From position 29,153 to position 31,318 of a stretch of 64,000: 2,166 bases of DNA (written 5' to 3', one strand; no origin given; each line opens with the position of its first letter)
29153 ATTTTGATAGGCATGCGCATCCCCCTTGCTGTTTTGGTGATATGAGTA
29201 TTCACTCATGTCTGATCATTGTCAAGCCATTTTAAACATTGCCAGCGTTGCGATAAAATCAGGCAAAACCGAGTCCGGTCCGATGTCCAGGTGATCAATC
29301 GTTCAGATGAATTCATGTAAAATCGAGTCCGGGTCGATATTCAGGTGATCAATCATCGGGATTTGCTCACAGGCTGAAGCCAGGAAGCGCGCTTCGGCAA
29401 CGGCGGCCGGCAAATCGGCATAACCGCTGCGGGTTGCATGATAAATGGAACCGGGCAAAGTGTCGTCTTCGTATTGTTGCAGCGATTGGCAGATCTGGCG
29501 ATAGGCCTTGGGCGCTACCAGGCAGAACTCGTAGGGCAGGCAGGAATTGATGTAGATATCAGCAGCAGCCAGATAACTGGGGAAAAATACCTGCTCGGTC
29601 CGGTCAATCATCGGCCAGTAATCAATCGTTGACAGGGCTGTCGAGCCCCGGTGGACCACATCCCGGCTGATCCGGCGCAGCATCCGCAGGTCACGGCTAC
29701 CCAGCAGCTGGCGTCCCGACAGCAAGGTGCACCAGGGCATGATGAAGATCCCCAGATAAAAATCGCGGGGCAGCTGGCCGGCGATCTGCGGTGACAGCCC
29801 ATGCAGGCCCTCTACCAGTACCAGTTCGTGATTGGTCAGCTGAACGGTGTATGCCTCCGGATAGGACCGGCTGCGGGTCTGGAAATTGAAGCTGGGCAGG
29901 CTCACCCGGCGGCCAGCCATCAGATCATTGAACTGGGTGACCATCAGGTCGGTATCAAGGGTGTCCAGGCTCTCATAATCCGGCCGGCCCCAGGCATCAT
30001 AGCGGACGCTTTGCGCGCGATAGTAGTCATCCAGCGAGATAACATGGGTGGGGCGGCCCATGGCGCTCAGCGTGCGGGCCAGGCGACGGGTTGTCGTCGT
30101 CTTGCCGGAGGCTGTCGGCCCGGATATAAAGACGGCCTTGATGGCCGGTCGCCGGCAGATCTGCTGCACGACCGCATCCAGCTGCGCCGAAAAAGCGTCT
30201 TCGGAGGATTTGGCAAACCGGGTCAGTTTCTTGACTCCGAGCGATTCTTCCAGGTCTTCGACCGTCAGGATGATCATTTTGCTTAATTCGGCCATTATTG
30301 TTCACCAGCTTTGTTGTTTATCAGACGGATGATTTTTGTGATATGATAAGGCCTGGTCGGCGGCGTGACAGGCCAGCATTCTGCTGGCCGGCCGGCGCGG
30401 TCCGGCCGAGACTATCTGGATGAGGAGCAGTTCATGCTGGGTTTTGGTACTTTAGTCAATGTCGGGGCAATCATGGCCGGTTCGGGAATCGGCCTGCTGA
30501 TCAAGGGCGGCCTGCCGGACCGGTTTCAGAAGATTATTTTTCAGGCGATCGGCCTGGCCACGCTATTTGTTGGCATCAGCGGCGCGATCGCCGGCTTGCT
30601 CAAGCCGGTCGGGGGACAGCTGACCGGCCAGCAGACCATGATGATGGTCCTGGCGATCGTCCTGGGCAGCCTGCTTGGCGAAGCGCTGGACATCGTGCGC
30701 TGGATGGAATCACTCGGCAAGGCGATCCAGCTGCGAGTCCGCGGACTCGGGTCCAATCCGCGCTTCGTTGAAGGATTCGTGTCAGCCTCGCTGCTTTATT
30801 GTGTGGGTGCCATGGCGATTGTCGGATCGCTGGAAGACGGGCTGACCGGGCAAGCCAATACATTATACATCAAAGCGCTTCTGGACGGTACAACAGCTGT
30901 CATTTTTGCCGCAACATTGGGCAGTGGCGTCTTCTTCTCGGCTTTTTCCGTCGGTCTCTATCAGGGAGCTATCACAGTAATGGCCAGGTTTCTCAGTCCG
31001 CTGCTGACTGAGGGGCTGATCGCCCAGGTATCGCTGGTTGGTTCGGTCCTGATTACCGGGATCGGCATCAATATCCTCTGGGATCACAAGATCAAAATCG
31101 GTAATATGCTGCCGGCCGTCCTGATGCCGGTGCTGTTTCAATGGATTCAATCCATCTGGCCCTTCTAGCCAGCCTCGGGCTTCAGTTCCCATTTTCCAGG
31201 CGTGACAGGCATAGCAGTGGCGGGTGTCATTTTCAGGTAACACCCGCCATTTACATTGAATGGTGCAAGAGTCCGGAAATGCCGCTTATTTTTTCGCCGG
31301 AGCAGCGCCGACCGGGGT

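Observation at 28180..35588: Recurrent tandem duplications that straddle stop codons of three unrelated genes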

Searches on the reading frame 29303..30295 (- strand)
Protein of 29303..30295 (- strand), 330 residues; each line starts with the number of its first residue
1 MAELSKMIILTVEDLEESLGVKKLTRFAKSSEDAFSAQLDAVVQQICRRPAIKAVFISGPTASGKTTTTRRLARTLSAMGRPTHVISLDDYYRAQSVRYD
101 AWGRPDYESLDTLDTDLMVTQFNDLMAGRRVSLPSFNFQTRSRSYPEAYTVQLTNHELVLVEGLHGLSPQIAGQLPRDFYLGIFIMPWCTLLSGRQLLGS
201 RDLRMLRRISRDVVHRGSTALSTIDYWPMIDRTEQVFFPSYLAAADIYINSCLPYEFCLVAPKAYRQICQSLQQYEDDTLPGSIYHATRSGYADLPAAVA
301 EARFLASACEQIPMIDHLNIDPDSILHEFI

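Call 9: search_protein_families(library=pfam, proteins=[window:29303-30295:-])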
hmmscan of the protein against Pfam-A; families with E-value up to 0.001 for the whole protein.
window:29303-30295:- (330 aa): 2 families
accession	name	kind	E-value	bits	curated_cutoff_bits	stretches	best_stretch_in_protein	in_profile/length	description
PF00485.24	PRK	-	5.4e-12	46.4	22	1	57-228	4-166/196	Phosphoribulokinase / Uridine kinase family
PF13191.12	AAA_16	-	0.00012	23.1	32.6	1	38-80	11-52/167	AAA ATPase domain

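Call 25: find_homologous_proteins(query=window:29303-30295:-, max_evalue=1e-40)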
Query window:29303-30295:- (330 aa): 404 proteins with E <= 1e-40 among 3596 candidates; the best 120 are listed.
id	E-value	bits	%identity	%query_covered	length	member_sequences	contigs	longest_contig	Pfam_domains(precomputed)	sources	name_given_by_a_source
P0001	6.6e-219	743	100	100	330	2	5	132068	PF00485.25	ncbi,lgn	-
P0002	1.6e-173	594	78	100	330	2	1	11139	PF00485.25,PF13191.13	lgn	-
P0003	1.5e-166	571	75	100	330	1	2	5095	PF00485.25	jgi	jgi:uridine kinase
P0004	3.2e-148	511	69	100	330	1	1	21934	PF00485.25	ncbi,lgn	-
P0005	1.0e-146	506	68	100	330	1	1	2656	PF00485.25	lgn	-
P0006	1.3e-144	499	66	100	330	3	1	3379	PF00485.25,PF13191.13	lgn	-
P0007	1.7e-143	495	67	100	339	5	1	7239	PF00485.25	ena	-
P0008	2.2e-141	489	66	100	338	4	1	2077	PF00485.25,PF13191.13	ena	-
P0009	3.8e-141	488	66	100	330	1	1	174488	PF00485.25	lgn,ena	-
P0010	5.8e-139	481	66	100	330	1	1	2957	PF00485.25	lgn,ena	-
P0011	8.5e-139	480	65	100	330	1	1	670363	PF00485.25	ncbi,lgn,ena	-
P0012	5.2e-137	474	64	100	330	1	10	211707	PF00485.25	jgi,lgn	jgi:uridine kinase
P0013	2.9e-136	472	63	100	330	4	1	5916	PF00485.25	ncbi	-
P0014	3.8e-135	468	64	100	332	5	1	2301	PF00485.25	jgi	-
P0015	2.4e-134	465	64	100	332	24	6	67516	PF00485.25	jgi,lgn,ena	-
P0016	4.7e-131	455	62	100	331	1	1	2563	PF00485.25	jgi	jgi:uridine kinase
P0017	1.4e-128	446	61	100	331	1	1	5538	PF00485.25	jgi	jgi:uridine kinase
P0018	2.0e-128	446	62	100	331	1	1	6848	PF00485.25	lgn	-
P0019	2.0e-125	436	60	100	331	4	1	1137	PF00485.25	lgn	-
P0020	3.5e-125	435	62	100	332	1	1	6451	PF00485.25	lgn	-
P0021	2.4e-124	433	60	100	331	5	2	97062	PF00485.25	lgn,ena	-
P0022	6.9e-124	431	60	100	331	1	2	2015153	PF00485.25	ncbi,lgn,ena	-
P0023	8.8e-124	431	61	100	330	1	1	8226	PF00485.25,PF03029.24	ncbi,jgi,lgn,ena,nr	ncbi:MAG TPA: hypothetical protein DD640_05840 [Clostridiales bacterium]|nr:hypothetical protein [Cl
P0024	1.5e-123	430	59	100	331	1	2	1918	PF00485.25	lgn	-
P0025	6.6e-123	428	61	100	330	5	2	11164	PF00485.25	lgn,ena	-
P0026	1.5e-122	427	59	100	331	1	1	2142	PF00485.25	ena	-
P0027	1.9e-122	426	60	100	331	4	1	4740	PF00485.25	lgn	-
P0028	2.0e-122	426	61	100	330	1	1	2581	PF00485.25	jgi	jgi:uridine kinase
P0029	2.7e-122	426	58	100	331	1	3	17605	PF00485.25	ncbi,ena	-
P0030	1.4e-121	423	59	100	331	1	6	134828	PF00485.25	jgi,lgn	jgi:uridine kinase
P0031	1.4e-121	423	60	100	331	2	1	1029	PF00485.25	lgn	-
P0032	1.6e-121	423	60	100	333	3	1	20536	PF00485.25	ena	-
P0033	1.9e-121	423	59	100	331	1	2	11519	PF00485.25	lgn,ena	-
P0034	2.6e-121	423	56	100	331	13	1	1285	PF00485.25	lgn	-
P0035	3.3e-121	422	58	100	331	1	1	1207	PF00485.25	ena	-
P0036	1.0e-120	421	59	100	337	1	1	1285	PF00485.25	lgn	-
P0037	1.2e-120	420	60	100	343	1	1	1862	PF00485.25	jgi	jgi:uridine kinase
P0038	2.9e-120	419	58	100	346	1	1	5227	PF00485.25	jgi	jgi:uridine kinase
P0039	4.2e-120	419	58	100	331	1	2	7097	PF00485.25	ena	-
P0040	6.6e-120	418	60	100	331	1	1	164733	PF00485.25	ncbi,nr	ncbi:MAG: hypothetical protein VB070_15560 [Clostridiaceae bacterium]|nr:hypothetical protein [Clost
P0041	2.7e-119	416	57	100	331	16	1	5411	PF00485.25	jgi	-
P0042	3.1e-119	416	58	100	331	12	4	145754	PF00485.25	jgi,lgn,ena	jgi:uridine kinase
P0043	5.7e-119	415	58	100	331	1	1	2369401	PF00485.25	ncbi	-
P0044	6.6e-119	415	58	100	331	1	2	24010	PF00485.25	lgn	-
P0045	1.5e-118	414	59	100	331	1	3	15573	PF00485.25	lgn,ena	-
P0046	1.9e-118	413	54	100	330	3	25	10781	PF00485.25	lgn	-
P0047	2.0e-118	413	58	100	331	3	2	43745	PF00485.25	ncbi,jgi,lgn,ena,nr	ncbi:MAG: hypothetical protein GX112_01225 [Clostridiaceae bacterium]|jgi:uridine kinase|nr:hypothet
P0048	3.4e-118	412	57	100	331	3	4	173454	PF00485.25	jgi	jgi:uridine kinase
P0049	4.0e-118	412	59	100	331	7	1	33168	PF00485.25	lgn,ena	-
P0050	1.3e-117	410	58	100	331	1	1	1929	PF00485.25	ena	-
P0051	1.4e-117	410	58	100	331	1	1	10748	PF00485.25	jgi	-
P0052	2.1e-117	410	59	100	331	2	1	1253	PF00485.25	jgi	jgi:uridine kinase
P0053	2.3e-117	410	59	100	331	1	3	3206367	PF00485.25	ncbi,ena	-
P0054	2.5e-117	410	58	100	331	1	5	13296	PF00485.25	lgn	-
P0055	4.9e-117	409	58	100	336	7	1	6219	PF00485.25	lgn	-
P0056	6.7e-117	408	57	100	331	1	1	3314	PF00485.25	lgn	-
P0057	7.4e-117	408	58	100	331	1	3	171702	PF00485.25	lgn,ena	-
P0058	1.9e-116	407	66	86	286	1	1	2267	PF00485.25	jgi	jgi:uridine kinase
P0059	2.0e-116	407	57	100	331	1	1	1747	PF00485.25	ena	-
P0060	6.6e-115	402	56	100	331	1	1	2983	PF00485.25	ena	-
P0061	1.8e-114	400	57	100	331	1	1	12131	PF00485.25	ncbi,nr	ncbi:MAG: hypothetical protein SCM11_07890 [Bacillota bacterium]|nr:hypothetical protein [Bacillota 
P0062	2.1e-114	400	57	100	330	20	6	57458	PF00485.25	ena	-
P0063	2.1e-114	400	57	100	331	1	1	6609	PF00485.25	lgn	-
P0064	3.3e-114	399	55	100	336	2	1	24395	PF00485.25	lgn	-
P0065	7.5e-114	398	57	100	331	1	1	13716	PF00485.25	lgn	-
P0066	7.9e-114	398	57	100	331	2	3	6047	PF00485.25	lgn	-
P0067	9.2e-114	398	55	100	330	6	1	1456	PF00485.25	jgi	jgi:uridine kinase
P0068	2.0e-113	397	56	100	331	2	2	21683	PF00485.25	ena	-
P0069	6.9e-113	395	55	100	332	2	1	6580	PF00485.25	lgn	-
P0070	2.4e-112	393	56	100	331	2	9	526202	PF00485.25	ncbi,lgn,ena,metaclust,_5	ncbi:MAG: uridine kinase family protein [Saccharofermentanales bacterium]|metaclust:\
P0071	7.4e-112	392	57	100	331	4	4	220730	PF00485.25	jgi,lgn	jgi:uridine kinase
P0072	3.5e-109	383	53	100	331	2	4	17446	PF00485.25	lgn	-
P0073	3.6e-106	373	52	100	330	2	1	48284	PF00485.25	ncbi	-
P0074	8.7e-104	365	53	100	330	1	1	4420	PF00485.25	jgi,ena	-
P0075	3.5e-101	356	53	100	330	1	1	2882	PF00485.25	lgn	-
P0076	6.0e-100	352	53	100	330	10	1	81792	PF00485.25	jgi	-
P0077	1.6e-99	351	52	100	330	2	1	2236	PF00485.25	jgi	jgi:uridine kinase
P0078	2.2e-99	351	52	100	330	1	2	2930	PF06414.19,PF00485.25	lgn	-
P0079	3.2e-98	347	54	100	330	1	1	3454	PF00485.25,PF13671.13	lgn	-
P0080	6.9e-97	342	51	100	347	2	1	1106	PF00485.25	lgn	-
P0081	7.0e-97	342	52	100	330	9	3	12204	PF00485.25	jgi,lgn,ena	-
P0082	2.3e-96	341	51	100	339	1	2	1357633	PF00485.25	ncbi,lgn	-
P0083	2.5e-95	337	47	100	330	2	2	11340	PF00485.25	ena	-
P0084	4.0e-95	337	49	100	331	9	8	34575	PF00485.25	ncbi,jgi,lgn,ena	-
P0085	8.9e-95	335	47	100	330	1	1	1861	PF00485.25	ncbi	-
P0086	1.4e-94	335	52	100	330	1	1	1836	PF00485.25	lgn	-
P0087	2.3e-94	334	46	100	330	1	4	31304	PF00485.25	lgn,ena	-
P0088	7.0e-94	332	51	100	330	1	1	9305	PF00485.25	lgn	-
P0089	8.9e-94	332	53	95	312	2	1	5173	PF00485.25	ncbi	-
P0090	2.3e-93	331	48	100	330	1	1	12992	PF00485.25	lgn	-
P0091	1.0e-92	329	49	100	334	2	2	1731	PF00485.25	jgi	-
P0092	1.1e-92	329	47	100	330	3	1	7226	PF00485.25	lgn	-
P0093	1.7e-92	328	48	100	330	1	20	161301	PF00485.25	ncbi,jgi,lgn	ncbi:MAG: uridine kinase family protein [Saccharofermentanales bacterium]|jgi:uridine kinase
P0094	1.9e-92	328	49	100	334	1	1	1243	PF00485.25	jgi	-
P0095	2.0e-92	328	47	100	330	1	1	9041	PF00485.25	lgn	-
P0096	3.6e-92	327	48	100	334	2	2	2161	PF00485.25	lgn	-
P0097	3.7e-92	327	49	100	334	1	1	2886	PF00485.25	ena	-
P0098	4.4e-92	327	48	100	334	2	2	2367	PF00485.25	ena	-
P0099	4.6e-92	327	47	100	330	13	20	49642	PF00485.25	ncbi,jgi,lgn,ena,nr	ncbi:MAG: hypothetical protein GX850_06415 [Clostridiaceae bacterium]|jgi:uridine kinase|nr:hypothet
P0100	9.2e-92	326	48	100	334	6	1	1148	PF00485.25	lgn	-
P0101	2.2e-91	324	48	100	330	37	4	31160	PF00485.25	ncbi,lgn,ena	-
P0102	4.5e-91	323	48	100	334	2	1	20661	PF00485.25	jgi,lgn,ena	-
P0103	5.4e-91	323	48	100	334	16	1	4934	PF00485.25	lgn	-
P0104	5.6e-91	323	48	100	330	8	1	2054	PF00485.25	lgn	-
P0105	1.0e-90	322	46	100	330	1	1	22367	PF00485.25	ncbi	-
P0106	1.0e-90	322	47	100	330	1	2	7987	PF00485.25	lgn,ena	-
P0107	1.2e-90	322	46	100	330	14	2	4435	PF00485.25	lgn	-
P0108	1.7e-90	321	47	100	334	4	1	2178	PF00485.25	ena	-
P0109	1.9e-90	321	47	100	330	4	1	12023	PF00485.25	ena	-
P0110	2.2e-90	321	47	100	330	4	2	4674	PF00485.25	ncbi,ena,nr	ncbi:MAG: hypothetical protein GX809_06420 [Clostridiaceae bacterium]|nr:hypothetical protein [Clost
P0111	2.6e-90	321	48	100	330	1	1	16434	PF00485.25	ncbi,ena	-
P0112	2.8e-90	321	46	100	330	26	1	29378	PF00485.25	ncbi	-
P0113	4.6e-90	320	47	100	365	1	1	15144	PF00485.25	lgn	-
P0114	5.4e-90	320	49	100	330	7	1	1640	PF00485.25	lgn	-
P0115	1.0e-89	319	45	100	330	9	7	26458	PF00485.25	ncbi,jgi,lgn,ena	jgi:uridine kinase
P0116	1.0e-89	319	49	100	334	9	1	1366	PF00485.25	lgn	-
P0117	1.1e-89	319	47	100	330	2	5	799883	PF00485.25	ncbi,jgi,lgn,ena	-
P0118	1.1e-89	319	48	100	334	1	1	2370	PF00485.25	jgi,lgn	jgi:uridine kinase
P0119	1.1e-89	319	48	100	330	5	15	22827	PF00485.25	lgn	-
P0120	1.8e-89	318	46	100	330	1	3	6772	PF00485.25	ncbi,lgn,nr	ncbi:MAG: nucleoside kinase [Eubacteriales bacterium]|nr:nucleoside kinase [Eubacteriales bacterium]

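Call 26: find_encoding_contigs(protein=P0002, flank=10000, max_places=3)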
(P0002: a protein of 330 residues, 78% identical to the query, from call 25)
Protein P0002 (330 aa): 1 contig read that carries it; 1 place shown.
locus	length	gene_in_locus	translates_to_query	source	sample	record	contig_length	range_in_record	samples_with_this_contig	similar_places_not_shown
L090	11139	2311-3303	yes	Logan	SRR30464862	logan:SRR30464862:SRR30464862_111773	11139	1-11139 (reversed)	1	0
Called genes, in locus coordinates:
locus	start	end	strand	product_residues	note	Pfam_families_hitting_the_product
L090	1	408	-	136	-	?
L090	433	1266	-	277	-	PF00497:SBP_bac_3, PF10613:Lig_chan-Glu_bd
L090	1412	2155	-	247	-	PF04474:DUF554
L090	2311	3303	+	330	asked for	PF13191:AAA_16 (faint), PF00485:PRK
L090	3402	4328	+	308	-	PF04204:HTS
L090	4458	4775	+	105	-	PF00085:Thioredoxin, PF00578:AhpC-TSA (weak), PF13098:Thioredoxin_2, PF13905:Thioredoxin_8 (faint)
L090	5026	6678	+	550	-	PF03853:YjeF_N, PF01256:Carb_kinase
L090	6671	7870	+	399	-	PF01168:Ala_racemase_N, PF00842:Ala_racemase_C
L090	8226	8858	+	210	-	PF12822:ECF_trnsprt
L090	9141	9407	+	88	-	PF10825:DUF2752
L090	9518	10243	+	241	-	PF13240:Zn_Ribbon_1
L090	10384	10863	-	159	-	PF13302:Acetyltransf_3 (weak), PF13480:Acetyltransf_6 (weak), PF13420:Acetyltransf_4 (weak), PF00583:Acetyltransf_1, PF21926:FeeM (faint), PF13673:Acetyltransf_10, PF13508:Acetyltransf_7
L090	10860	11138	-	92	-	?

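Call 27: find_encoding_contigs(protein=P0004, flank=10000, max_places=3)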
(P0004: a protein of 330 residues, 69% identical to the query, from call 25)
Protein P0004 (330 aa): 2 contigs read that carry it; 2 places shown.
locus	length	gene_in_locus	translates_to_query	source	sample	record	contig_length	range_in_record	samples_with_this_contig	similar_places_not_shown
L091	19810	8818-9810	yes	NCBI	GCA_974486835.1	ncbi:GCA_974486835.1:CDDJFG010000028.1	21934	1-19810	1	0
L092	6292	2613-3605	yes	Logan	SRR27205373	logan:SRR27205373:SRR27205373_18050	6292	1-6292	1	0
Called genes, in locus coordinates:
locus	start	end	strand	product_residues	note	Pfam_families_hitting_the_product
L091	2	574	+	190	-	?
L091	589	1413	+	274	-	PF00005:ABC_tran, PF02463:SMC_N (faint)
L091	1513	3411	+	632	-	-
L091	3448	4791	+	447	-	PF01554:MatE, PF01943:Polysacc_synt, PF01554:MatE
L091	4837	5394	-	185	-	PF03352:Adenine_glyco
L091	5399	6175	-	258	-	PF02463:SMC_N, PF00005:ABC_tran, PF13304:AAA_21 (weak)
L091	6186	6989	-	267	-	PF00528:BPD_transp_1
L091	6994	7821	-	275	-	PF00497:SBP_bac_3, PF10613:Lig_chan-Glu_bd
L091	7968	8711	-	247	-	PF04474:DUF554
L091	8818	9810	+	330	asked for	PF00485:PRK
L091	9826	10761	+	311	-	PF04204:HTS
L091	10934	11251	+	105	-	PF00085:Thioredoxin, PF00578:AhpC-TSA (weak), PF13098:Thioredoxin_2, PF13905:Thioredoxin_8 (faint)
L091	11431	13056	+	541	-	PF03853:YjeF_N, PF01256:Carb_kinase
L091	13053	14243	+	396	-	PF01168:Ala_racemase_N, PF00842:Ala_racemase_C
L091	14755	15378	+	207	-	PF12822:ECF_trnsprt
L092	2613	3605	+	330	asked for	PF00485:PRK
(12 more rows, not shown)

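Call 28: find_encoding_contigs(protein=P0003, flank=10000, max_places=3)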
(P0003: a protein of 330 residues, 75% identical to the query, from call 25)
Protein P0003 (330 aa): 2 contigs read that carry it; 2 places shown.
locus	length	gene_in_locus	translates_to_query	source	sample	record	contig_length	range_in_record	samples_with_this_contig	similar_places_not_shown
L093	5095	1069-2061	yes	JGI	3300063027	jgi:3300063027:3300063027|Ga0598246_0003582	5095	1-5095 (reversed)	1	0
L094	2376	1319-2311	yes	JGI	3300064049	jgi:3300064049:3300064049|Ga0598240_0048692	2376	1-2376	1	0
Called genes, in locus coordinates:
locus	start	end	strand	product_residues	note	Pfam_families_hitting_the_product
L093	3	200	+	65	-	?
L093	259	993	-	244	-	PF04474:DUF554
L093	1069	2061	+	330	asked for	PF00485:PRK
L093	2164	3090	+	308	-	PF04204:HTS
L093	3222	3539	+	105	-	PF00085:Thioredoxin, PF00578:AhpC-TSA (weak), PF08534:Redoxin (faint), PF13098:Thioredoxin_2, PF13905:Thioredoxin_8 (faint)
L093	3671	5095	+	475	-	?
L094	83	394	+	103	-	-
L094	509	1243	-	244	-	PF04474:DUF554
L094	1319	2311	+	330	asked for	PF00485:PRK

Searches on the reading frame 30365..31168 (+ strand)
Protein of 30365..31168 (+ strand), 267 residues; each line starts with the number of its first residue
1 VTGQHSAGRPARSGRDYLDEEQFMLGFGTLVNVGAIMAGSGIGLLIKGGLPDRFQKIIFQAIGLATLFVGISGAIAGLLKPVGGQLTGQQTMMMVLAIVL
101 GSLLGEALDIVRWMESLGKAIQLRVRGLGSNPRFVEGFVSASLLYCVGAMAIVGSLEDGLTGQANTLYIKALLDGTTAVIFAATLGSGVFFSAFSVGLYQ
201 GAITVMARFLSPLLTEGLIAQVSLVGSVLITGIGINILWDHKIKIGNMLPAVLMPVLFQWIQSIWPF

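Call 9: search_protein_families(library=pfam, proteins=[window:30365-31168:+])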
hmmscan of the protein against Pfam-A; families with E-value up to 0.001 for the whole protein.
window:30365-31168:+ (267 aa): 1 family
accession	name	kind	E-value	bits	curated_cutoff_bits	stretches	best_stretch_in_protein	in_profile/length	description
PF04474.17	DUF554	-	1.5e-73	247.3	25.1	1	27-259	1-219/220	Protein of unknown function (DUF554)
